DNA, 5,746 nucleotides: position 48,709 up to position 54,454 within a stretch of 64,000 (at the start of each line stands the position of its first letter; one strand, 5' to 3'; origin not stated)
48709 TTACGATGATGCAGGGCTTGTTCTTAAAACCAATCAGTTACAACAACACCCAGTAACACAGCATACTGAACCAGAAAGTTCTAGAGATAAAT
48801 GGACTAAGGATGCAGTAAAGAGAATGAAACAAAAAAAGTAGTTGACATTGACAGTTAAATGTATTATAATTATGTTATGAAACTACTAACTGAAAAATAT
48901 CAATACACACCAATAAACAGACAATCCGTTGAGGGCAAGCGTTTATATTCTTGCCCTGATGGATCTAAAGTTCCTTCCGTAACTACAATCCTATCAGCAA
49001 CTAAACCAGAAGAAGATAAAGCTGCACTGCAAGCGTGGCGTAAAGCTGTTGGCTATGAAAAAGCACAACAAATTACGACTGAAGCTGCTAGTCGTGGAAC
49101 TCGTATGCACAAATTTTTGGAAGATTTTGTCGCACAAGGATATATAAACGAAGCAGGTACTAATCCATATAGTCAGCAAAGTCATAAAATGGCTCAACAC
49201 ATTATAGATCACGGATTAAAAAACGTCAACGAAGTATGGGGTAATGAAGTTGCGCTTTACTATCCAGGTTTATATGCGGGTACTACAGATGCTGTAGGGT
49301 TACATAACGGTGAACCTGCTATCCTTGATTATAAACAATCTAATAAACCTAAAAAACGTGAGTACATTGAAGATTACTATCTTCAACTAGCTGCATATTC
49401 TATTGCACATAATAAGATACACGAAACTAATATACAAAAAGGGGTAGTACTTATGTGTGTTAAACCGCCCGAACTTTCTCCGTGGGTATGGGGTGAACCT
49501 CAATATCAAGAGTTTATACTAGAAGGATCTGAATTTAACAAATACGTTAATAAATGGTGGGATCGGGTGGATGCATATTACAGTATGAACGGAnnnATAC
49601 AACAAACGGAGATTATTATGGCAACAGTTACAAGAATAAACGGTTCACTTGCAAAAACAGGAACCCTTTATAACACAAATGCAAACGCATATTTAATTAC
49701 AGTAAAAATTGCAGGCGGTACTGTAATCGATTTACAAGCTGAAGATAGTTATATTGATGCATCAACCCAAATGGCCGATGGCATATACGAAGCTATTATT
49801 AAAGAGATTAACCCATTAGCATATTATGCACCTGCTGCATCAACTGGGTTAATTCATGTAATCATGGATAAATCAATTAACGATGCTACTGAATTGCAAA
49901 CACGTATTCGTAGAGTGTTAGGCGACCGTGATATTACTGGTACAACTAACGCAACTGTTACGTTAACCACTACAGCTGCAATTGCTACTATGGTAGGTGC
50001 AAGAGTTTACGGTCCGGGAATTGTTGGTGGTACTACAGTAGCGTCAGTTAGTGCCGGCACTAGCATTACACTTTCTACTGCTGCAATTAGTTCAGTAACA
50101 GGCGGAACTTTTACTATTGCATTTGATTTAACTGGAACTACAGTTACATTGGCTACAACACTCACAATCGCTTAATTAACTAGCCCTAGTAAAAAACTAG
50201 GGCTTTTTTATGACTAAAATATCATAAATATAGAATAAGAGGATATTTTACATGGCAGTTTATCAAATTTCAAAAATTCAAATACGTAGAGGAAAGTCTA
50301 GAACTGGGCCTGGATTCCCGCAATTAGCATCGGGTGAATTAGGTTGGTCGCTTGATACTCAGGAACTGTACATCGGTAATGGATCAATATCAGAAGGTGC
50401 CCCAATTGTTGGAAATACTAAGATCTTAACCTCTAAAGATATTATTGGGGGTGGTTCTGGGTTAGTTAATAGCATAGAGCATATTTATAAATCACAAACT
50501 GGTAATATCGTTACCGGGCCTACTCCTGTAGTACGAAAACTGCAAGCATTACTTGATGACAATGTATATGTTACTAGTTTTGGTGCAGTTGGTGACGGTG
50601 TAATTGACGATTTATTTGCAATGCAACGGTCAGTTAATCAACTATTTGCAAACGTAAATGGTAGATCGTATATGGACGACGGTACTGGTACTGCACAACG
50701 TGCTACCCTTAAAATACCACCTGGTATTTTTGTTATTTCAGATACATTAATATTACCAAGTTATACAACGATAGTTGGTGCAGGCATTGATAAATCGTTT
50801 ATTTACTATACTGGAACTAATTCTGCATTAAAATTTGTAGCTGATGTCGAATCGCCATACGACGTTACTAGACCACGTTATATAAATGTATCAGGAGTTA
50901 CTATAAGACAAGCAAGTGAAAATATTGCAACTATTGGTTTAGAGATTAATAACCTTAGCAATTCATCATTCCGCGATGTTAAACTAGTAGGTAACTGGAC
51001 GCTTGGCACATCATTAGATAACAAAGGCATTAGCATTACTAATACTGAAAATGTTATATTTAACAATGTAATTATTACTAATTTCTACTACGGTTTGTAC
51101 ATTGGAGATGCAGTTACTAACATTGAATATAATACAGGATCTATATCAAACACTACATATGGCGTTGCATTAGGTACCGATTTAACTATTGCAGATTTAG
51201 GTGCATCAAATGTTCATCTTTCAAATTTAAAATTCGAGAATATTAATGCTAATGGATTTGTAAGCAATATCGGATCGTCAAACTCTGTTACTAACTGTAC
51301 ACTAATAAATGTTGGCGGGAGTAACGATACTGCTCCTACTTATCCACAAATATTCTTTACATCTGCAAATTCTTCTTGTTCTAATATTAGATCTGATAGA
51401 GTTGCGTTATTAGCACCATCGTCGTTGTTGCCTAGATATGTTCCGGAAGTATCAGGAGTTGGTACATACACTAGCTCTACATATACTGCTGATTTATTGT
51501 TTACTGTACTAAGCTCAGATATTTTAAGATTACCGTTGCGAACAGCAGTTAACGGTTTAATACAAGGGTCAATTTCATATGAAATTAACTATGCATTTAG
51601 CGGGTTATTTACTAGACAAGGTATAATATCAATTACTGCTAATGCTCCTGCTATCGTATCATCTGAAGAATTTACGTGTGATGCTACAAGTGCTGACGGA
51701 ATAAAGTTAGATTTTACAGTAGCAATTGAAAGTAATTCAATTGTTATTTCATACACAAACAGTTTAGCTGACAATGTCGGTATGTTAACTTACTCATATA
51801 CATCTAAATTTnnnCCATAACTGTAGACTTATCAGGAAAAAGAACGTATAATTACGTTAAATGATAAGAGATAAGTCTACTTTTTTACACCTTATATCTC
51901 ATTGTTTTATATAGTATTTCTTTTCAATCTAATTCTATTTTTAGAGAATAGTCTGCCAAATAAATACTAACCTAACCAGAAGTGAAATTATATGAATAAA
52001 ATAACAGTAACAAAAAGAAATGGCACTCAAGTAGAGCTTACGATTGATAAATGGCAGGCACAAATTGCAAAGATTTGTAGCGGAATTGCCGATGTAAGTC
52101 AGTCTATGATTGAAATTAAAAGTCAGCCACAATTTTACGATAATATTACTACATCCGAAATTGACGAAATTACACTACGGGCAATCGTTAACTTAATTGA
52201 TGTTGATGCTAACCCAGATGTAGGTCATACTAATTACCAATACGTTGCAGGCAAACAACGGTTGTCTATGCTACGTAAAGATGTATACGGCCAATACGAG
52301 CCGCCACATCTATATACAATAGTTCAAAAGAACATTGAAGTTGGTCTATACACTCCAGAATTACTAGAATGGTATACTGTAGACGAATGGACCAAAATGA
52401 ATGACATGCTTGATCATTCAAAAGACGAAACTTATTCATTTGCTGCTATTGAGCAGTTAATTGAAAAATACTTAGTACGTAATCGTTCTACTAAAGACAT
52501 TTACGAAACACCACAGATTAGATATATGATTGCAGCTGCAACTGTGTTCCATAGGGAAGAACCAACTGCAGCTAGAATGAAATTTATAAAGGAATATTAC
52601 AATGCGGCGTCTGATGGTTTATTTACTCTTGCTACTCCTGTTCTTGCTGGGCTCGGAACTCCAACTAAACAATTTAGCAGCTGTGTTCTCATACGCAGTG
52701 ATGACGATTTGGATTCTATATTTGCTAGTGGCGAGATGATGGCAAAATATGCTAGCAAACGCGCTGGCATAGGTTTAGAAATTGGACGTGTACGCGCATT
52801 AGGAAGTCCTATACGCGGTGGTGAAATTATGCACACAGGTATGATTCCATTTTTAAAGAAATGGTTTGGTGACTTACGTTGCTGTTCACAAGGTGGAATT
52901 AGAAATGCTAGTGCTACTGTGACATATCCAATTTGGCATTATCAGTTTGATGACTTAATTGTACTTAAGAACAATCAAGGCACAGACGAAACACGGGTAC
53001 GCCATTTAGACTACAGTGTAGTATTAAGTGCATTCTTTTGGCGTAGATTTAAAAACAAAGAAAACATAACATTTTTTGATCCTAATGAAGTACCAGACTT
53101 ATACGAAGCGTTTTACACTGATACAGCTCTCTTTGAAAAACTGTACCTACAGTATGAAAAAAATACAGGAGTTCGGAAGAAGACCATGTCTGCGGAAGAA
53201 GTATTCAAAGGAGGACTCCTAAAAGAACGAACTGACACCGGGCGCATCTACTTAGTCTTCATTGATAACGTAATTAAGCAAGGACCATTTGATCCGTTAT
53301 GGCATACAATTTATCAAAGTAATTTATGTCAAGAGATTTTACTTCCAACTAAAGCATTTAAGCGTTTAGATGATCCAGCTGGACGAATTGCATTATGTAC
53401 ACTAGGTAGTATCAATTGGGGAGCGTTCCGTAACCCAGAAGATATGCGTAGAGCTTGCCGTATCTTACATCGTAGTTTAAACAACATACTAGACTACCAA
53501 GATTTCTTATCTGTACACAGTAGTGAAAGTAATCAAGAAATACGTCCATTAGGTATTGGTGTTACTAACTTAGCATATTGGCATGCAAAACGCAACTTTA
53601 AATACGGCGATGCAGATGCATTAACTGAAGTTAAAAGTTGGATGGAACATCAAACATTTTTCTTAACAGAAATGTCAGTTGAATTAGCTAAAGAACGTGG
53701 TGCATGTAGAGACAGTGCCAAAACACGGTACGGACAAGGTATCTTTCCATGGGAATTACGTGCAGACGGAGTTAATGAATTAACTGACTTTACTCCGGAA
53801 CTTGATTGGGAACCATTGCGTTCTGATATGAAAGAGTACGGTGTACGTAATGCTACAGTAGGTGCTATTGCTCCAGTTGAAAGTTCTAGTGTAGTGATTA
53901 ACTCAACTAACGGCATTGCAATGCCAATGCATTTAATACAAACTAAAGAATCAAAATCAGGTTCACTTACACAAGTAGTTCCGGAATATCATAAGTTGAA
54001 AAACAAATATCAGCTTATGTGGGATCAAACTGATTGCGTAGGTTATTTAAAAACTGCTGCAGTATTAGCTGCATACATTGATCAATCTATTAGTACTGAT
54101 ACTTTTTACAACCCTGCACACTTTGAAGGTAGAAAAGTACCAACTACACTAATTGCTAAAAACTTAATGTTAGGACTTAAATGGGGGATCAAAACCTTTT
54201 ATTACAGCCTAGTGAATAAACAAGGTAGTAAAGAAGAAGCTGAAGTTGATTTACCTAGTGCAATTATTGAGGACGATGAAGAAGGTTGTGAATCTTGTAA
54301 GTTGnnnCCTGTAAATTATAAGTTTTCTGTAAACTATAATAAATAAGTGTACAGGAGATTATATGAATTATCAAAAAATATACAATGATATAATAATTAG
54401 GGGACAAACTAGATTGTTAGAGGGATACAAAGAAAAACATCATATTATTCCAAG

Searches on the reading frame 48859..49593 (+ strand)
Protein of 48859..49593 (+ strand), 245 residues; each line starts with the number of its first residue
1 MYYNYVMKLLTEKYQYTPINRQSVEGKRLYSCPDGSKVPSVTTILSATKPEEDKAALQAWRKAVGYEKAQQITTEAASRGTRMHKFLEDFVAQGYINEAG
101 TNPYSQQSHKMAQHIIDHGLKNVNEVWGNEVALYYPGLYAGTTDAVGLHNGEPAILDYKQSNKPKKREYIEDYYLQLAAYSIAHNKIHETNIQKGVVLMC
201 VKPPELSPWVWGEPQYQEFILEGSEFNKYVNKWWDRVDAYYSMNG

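Call 44: search_protein_families(library=pfam, proteins=[window:48859-49593:+], max_evalue=0.001)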
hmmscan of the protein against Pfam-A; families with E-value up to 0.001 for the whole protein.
window:48859-49593:+ (245 aa): 1 family
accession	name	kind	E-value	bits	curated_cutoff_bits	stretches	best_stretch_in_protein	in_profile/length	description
PF12705.13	PDDEXK_1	-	5.8e-06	26.9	22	0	141-201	126-189/247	PD-(D/E)XK nuclease superfamily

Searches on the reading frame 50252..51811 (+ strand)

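Call 17: search_protein_families(library=phrogs, proteins=[window:50252-51811:+], max_evalue=0.001)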
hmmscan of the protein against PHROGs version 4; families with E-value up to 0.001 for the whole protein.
window:50252-51811:+ (520 aa): 1 family
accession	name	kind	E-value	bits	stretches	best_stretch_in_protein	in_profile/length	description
phrog_4250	-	tail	3e-06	26.9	1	103-186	219-292/786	EPS depolymerase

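Call 18: search_protein_families(library=pfam, proteins=[window:50252-51811:+], max_evalue=0.001)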
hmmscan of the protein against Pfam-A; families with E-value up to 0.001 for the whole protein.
window:50252-51811:+ (520 aa): 2 families
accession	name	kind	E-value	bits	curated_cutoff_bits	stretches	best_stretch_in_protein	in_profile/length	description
PF12708.12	Pect-lyase_RHGA_epim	-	1.5e-11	45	27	1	107-314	4-201/213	Rhamnogalacturonase A/epimerase, pectate lyase-like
PF18454.7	Mtd_N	-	4.1e-06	27.1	26.3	1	9-45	1-36/37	Major tropism determinant N-terminal domain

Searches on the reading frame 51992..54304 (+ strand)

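Call 17: search_protein_families(library=phrogs, proteins=[window:51992-54304:+], max_evalue=0.001)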
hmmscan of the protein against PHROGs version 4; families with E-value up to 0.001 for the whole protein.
window:51992-54304:+ (771 aa): 8 families
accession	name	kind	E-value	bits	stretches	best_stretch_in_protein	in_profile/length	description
phrog_84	-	DNA, RNA and nucleotide metabolism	2.6e-260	867.5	1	1-770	60-795/975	ribonucleoside-diphosphate reductase large subunit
phrog_3987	-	DNA, RNA and nucleotide metabolism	1.6e-148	496.2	1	1-475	1-461/467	ribonucleotide reductase large subunit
phrog_3844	-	moron, auxiliary metabolic gene and host takeover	1.6e-121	407.4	1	313-770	1-450/451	NrdA-like aerobic NDP reductase large subunit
phrog_36555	-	DNA, RNA and nucleotide metabolism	2.9e-43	148.7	1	605-771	2-172/172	ribonucleotide reductase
phrog_6132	-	DNA, RNA and nucleotide metabolism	1.3e-18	68.5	1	115-300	107-287/530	ribonucleotide reductase large subunit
phrog_22953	-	DNA, RNA and nucleotide metabolism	3.3e-14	54.3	1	264-446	4-201/201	ribonucleotide reductase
phrog_30939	-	DNA, RNA and nucleotide metabolism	6.6e-10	38.5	1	194-326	464-594/977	ribonucleotide reductase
phrog_12229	-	DNA, RNA and nucleotide metabolism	7.8e-06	25.6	1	172-312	24-159/577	ribonucleotide reductase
